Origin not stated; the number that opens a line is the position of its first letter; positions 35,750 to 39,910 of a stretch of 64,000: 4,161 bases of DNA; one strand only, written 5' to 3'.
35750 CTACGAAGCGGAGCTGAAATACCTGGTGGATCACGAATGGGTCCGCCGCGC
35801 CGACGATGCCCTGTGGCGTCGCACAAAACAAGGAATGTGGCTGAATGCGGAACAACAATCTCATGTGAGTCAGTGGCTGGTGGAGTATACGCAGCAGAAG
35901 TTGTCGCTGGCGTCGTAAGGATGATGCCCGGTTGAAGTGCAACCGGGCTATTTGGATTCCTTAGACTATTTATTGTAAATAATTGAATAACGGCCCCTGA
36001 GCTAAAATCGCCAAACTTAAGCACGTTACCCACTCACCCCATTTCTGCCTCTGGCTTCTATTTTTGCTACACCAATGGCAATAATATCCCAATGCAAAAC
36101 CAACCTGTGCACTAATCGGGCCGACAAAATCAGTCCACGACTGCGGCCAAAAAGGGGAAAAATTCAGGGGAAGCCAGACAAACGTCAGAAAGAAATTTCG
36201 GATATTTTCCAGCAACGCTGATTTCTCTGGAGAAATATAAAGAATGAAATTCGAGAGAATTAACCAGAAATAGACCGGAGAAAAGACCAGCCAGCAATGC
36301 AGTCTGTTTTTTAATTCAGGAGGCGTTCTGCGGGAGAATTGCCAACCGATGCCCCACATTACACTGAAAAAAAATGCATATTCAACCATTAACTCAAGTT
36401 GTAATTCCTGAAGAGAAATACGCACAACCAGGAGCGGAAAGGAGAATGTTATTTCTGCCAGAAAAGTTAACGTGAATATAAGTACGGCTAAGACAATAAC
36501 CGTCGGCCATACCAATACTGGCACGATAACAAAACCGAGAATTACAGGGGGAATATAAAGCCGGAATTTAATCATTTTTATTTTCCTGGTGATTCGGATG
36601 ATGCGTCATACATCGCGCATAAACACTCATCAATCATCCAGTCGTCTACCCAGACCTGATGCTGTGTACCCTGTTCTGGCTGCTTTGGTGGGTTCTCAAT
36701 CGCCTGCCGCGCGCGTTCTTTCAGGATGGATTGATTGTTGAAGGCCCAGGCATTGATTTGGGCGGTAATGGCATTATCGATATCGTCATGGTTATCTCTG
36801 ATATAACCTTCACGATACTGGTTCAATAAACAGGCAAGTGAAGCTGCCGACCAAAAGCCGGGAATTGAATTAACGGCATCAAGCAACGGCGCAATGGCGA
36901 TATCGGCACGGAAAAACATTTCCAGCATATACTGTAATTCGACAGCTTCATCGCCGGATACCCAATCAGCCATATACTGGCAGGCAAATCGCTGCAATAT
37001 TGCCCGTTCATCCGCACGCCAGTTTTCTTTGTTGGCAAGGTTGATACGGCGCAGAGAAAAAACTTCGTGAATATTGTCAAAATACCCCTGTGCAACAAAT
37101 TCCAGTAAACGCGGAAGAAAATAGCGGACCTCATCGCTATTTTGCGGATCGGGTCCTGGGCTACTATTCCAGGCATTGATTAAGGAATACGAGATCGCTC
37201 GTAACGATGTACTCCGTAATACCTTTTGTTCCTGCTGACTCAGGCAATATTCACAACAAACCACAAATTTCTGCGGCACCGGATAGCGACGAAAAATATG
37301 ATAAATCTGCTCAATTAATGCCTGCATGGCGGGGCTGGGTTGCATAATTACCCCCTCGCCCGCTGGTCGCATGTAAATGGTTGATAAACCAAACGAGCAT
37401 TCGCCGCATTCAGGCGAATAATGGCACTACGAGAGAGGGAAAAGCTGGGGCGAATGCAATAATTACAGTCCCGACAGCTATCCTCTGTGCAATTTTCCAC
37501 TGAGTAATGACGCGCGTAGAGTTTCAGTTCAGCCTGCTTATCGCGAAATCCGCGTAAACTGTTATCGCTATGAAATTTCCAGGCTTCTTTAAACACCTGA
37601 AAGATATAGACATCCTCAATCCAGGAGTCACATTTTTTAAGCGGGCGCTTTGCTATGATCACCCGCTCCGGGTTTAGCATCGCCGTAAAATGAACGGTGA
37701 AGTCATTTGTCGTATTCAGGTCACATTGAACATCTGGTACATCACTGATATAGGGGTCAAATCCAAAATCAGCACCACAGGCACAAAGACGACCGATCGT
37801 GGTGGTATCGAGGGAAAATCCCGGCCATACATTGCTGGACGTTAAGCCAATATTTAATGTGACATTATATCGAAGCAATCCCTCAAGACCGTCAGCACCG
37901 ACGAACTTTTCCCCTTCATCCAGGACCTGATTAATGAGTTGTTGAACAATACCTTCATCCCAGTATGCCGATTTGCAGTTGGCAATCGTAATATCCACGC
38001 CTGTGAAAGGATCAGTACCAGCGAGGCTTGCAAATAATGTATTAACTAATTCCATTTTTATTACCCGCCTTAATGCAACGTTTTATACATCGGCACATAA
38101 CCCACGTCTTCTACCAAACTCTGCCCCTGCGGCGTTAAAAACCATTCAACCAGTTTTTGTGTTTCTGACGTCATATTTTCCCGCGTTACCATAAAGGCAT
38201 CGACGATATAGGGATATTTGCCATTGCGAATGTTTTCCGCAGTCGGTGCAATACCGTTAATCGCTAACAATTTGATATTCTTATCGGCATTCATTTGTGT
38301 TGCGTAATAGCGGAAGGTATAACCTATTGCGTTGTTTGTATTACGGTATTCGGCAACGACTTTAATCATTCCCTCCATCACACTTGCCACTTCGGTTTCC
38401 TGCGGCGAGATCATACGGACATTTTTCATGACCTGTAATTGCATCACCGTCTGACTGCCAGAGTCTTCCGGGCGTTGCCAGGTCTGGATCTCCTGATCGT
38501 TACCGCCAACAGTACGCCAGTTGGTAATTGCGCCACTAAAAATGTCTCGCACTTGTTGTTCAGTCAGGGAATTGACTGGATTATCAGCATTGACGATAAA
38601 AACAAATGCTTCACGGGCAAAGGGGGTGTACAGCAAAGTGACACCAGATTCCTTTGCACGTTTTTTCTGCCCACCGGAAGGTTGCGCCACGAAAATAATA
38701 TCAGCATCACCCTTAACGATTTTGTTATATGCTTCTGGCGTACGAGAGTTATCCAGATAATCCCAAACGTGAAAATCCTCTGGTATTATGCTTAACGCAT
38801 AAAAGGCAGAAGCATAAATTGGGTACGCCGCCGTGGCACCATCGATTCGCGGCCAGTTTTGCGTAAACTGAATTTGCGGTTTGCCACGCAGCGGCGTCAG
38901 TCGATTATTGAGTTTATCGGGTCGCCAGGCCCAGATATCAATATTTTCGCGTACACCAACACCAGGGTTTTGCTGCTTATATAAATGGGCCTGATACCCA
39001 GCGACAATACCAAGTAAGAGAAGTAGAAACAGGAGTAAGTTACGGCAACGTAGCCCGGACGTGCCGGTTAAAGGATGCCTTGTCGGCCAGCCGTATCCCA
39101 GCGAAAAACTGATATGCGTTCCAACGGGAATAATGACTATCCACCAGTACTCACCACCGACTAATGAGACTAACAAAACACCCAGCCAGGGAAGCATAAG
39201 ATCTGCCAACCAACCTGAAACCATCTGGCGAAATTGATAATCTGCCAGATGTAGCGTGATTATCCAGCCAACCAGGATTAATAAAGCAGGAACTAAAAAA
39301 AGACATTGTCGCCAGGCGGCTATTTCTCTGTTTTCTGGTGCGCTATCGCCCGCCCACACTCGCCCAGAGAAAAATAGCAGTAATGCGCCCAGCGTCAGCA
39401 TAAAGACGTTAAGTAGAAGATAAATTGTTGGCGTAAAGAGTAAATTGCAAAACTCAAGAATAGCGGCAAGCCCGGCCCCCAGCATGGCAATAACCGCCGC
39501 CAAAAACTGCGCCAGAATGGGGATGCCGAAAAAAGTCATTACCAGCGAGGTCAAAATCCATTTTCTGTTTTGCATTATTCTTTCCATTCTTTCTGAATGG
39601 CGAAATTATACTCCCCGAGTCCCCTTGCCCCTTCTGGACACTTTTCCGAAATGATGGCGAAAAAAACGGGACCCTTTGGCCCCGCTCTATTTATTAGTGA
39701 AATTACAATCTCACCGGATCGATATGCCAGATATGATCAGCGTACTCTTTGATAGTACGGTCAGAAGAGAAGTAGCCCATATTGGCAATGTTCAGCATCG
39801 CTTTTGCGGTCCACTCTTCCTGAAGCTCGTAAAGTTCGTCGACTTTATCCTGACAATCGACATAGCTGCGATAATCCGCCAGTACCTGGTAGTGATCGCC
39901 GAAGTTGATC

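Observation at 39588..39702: Island operon sits behind the glgP terminator and has its own -10 element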

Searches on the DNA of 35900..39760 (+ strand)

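Call 11: search_dna_similar(query=window:35900-39760:+, collection=ecoli_genomes, mode=near, max_rows=30, rows=spread)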
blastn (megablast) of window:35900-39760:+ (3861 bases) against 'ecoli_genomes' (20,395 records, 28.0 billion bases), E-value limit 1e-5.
Records with a match: 5365; places in all: 5403; records where one place covers at least 80% of the query: 2428.
Genomes with a match: 5365 of 5426; with a place that covers at least 80% of the query: 2428. Places per genome that has any: lowest 1, median 1, highest 3. On chromosomes: 5403 places; on plasmids: 0.
Best place of each record, by identity: >=99% 37; 95-99% 179; 90-95% 4785; 80-90% 364.
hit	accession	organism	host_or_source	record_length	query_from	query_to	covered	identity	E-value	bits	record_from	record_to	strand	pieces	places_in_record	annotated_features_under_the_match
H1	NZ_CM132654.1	Escherichia coli strain mip270_04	manure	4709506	1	3861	100%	94.2%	0e+0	5888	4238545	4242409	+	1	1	PstS family phosphate ABC transporter substrate-binding protein | hypothetical protein (x2) | YbbD family protein | glgP: glycogen phosphorylase | glpD: glycerol-3-phosphate dehydrogenase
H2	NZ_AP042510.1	Escherichia coli strain OkiPb01681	bovine feces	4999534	1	3861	100%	93.0%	0e+0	5627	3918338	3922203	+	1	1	PstS family phosphate ABC transporter substrate-binding protein | hypothetical protein (x2) | YbbD family protein | glgP: glycogen phosphorylase | glpD: glycerol-3-phosphate dehydrogenase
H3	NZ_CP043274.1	Escherichia coli strain WCHEC035148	Homo sapiens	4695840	1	3861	100%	92.9%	0e+0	5616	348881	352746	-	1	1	PstS family phosphate ABC transporter substrate-binding protein | hypothetical protein (x3) | glgP: glycogen phosphorylase | glpD: glycerol-3-phosphate dehydrogenase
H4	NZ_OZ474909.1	Escherichia coli strain ECL27977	Ovis aries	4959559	1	3861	100%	92.9%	0e+0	5616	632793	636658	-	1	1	PstS family phosphate ABC transporter substrate-binding protein | hypothetical protein (x2) | YbbD family protein | glgP: glycogen phosphorylase | glpD: glycerol-3-phosphate dehydrogenase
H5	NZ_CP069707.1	Escherichia coli strain E41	pig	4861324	1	3861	100%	92.8%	0e+0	5612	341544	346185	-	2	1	PstS family phosphate ABC transporter substrate-binding protein | hypothetical protein (x4) | IS1-like element IS1A family transposase | glgP: glycogen phosphorylase | glpD: glycerol-3-phosphate dehydrogenase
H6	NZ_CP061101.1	Escherichia coli strain 1EC213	Homo sapiens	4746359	1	3861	100%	92.6%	0e+0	5546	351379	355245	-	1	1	PstS family phosphate ABC transporter substrate-binding protein | hypothetical protein (x3) | glgP: glycogen phosphorylase | glpD: glycerol-3-phosphate dehydrogenase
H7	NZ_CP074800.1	Escherichia coli strain 93_0495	Homo sapiens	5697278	1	3861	100%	92.4%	0e+0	5500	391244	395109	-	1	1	PstS family phosphate ABC transporter substrate-binding protein | hypothetical protein (x3) | glgP: glycogen phosphorylase | glpD: glycerol-3-phosphate dehydrogenase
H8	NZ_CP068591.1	Escherichia coli strain EF7-18-58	Gallus gallus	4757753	1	3861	100%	92.3%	0e+0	5487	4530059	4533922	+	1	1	PstS family phosphate ABC transporter substrate-binding protein | hypothetical protein (x3) | glgP: glycogen phosphorylase | glpD: glycerol-3-phosphate dehydrogenase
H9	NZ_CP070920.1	Escherichia coli strain 40EC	Homo sapiens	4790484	1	3861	100%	92.2%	0e+0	5472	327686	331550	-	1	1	PstS family phosphate ABC transporter substrate-binding protein | hypothetical protein (x3) | glgP: glycogen phosphorylase | glpD: glycerol-3-phosphate dehydrogenase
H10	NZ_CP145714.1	Escherichia coli strain S1-CAM-01-A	Homo sapiens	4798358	1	3818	99%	92.7%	0e+0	5505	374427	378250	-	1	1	PstS family phosphate ABC transporter substrate-binding protein | hypothetical protein (x3) | glpD: glycerol-3-phosphate dehydrogenase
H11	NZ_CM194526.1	Escherichia coli strain 361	Homo sapiens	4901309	1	3861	83%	92.5%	0e+0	4603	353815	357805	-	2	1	PstS family phosphate ABC transporter substrate-binding protein | YbbD family protein | IS1-like element IS1A family transposase | hypothetical protein (x2) | glgP: glycogen phosphorylase | and 1 other names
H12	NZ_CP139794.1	Escherichia coli strain Nord8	Homo sapiens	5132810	1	3861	84%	90.9%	0e+0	4343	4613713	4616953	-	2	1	PstS family phosphate ABC transporter substrate-binding protein | hypothetical protein (x2) | glgP: glycogen phosphorylase | glpD: glycerol-3-phosphate dehydrogenase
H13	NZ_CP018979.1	Escherichia coli strain Ecol_656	Homo sapiens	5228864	1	3861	84%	90.9%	0e+0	4343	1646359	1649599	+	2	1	PstS family phosphate ABC transporter substrate-binding protein | hypothetical protein (x2) | glgP: glycogen phosphorylase | glpD: glycerol-3-phosphate dehydrogenase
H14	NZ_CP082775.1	Escherichia coli O25:H4 strain CU568-3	Homo sapiens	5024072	1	3861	84%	90.9%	0e+0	4338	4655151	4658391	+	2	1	PstS family phosphate ABC transporter substrate-binding protein | hypothetical protein (x2) | glgP: glycogen phosphorylase | glpD: glycerol-3-phosphate dehydrogenase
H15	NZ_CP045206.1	Escherichia coli strain DE17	Duck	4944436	1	2242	58%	92.6%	0e+0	3225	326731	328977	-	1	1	hypothetical protein (x3) | glpD: glycerol-3-phosphate dehydrogenase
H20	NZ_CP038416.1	Escherichia coli O157:H7 strain 3-5-1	cattle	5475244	2186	3861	43%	90.8%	0e+0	2237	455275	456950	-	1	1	PstS family phosphate ABC transporter substrate-binding protein | glgP: glycogen phosphorylase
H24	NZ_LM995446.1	Escherichia coli strain K-12 substr. RV308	-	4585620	3454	3861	11%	92.0%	8e-159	571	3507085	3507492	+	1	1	yzgL: protein YzgL | glgP: glycogen phosphorylase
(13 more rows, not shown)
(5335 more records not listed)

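Call 12: get_annotated_region(hit=H24, flank=1500)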
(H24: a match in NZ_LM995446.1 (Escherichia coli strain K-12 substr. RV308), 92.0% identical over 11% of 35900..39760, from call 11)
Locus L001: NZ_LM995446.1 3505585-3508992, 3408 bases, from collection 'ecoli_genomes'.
description: Escherichia coli strain K-12 substr. RV308 chromosome 1, complete sequence
organism: Escherichia coli strain K-12 substr. RV308 (NCBI taxid 562)
replicon: chromosome; assembly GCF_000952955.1
host: -; source: -; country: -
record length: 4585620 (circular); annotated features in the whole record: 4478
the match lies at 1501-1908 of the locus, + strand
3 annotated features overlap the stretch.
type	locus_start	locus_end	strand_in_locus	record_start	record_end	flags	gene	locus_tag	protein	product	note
CDS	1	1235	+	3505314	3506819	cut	glpD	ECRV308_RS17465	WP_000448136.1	glycerol-3-phosphate dehydrogenase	-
CDS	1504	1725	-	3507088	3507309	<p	yzgL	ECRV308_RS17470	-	protein YzgL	incomplete; partial in the middle of a contig; missing C-terminus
CDS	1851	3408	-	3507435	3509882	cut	glgP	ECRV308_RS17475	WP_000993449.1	glycogen phosphorylase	-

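Call 13: get_annotated_region(hit=H1, flank=500)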
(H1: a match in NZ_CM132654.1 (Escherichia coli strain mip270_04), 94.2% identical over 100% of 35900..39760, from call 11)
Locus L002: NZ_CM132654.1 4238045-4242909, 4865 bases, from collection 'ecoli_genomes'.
description: Escherichia coli strain mip270_04 chromosome, whole genome shotgun sequence
organism: Escherichia coli strain mip270_04 (NCBI taxid 562)
replicon: chromosome; assembly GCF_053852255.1
host: -; source: manure; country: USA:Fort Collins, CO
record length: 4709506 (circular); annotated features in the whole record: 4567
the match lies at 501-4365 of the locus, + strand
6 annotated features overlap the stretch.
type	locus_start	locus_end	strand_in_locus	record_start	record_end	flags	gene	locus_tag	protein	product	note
CDS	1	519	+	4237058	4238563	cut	glpD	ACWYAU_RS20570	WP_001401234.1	glycerol-3-phosphate dehydrogenase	-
CDS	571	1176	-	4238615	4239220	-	-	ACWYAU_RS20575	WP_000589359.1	hypothetical protein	-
CDS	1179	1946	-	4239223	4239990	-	-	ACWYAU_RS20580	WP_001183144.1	hypothetical protein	-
CDS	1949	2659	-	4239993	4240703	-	-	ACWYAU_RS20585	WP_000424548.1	YbbD family protein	-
CDS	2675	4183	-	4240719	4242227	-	-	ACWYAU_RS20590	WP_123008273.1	PstS family phosphate ABC transporter substrate-binding protein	-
CDS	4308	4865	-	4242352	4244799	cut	glgP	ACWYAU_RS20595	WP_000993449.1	glycogen phosphorylase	-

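Call 14: get_annotated_region(hit=H20, flank=3000)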
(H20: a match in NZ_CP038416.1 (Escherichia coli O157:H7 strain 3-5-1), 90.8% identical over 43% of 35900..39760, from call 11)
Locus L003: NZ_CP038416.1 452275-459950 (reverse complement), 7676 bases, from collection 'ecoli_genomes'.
description: Escherichia coli O157:H7 strain 3-5-1 chromosome, complete genome
organism: Escherichia coli O157:H7 strain 3-5-1 (NCBI taxid 83334)
replicon: chromosome; assembly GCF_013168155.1
host: cattle; source: cattle feces; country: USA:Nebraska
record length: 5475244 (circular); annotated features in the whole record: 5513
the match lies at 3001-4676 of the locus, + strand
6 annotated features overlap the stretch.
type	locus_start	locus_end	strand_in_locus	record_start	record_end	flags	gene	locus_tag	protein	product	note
CDS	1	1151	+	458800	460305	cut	glpD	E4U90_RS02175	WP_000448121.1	glycerol-3-phosphate dehydrogenase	-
CDS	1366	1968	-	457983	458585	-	-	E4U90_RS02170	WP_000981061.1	hypothetical protein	-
CDS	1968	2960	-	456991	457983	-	-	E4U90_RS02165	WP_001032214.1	PstS family phosphate ABC transporter substrate-binding protein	-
CDS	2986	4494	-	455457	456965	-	-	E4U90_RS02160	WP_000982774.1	PstS family phosphate ABC transporter substrate-binding protein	-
CDS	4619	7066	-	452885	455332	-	glgP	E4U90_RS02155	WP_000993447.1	glycogen phosphorylase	-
CDS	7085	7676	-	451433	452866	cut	glgA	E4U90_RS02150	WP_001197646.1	glycogen synthase GlgA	-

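Call 86: search_dna_similar(query=window:39576-39702:+, collection=ecoli_genomes, mode=near, max_rows=25, rows=spread)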
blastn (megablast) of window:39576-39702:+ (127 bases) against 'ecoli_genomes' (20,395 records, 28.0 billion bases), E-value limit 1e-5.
Records with a match: 3333; places in all: 3337; records where one place covers at least 80% of the query: 3325.
Genomes with a match: 3333 of 5426; with a place that covers at least 80% of the query: 3325. Places per genome that has any: lowest 1, median 1, highest 2. On chromosomes: 3337 places; on plasmids: 0.
Best place of each record, by identity: >=99% 1744; 95-99% 1557; 90-95% 27; 80-90% 5.
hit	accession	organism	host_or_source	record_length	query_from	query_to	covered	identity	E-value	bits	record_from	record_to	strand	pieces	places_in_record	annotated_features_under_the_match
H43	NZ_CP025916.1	Escherichia coli strain 120899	Homo sapiens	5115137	1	127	100%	99.2%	1e-57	230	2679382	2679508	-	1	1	PstS family phosphate ABC transporter substrate-binding protein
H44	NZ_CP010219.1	Escherichia coli strain M18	mouse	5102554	1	127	100%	99.2%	1e-57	230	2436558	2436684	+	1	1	PstS family phosphate ABC transporter substrate-binding protein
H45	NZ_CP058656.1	Escherichia coli strain WCHEC035125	sewage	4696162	1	127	100%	99.2%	1e-57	230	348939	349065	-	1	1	PstS family phosphate ABC transporter substrate-binding protein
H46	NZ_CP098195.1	Escherichia coli strain Z0117EC0098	Canis lupus familiaris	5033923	1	127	100%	99.2%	1e-57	230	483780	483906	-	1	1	PstS family phosphate ABC transporter substrate-binding protein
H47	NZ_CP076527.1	Escherichia coli strain L3452210II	Homo sapiens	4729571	1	127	100%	99.2%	1e-57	230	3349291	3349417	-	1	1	PstS family phosphate ABC transporter substrate-binding protein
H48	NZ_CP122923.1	Escherichia coli strain ETEC1703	Sus scrofa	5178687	1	127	100%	99.2%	1e-57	230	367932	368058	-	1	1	phosphate ABC transporter substrate-binding protein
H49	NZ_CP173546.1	Escherichia coli strain 98205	Homo sapiens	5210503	1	127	100%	99.2%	1e-57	230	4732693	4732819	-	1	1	PstS family phosphate ABC transporter substrate-binding protein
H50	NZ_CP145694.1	Escherichia coli strain S1-KEN-04-A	Homo sapiens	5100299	1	127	100%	99.2%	1e-57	230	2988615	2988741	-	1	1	PstS family phosphate ABC transporter substrate-binding protein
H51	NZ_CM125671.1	Escherichia coli strain 2020N21-110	Homo sapiens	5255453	1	127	100%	99.2%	1e-57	230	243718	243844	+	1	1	PstS family phosphate ABC transporter substrate-binding protein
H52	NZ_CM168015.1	Escherichia coli strain PEC209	Sus scrofa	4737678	1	127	100%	99.2%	1e-57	230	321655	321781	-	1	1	PstS family phosphate ABC transporter substrate-binding protein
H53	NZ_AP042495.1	Escherichia coli strain OkiPb01678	bovine feces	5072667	1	127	100%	99.2%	1e-57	230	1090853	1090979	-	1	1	PstS family phosphate ABC transporter substrate-binding protein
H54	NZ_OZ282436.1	Escherichia coli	restricted access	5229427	1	127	100%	99.2%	1e-57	230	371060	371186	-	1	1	PstS family phosphate ABC transporter substrate-binding protein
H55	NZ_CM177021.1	Escherichia coli strain RMDEC332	Homo sapiens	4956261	1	127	100%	99.2%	1e-57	230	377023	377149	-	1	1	PstS family phosphate ABC transporter substrate-binding protein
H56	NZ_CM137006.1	Escherichia coli strain 7CC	Mink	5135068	1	127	100%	98.4%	7e-56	224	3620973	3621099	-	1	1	phosphate ABC transporter substrate-binding protein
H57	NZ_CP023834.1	Escherichia coli strain 4/2-1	Homo sapiens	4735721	1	126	99%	96.1%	2e-50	206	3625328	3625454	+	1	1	yzgL: protein YzgL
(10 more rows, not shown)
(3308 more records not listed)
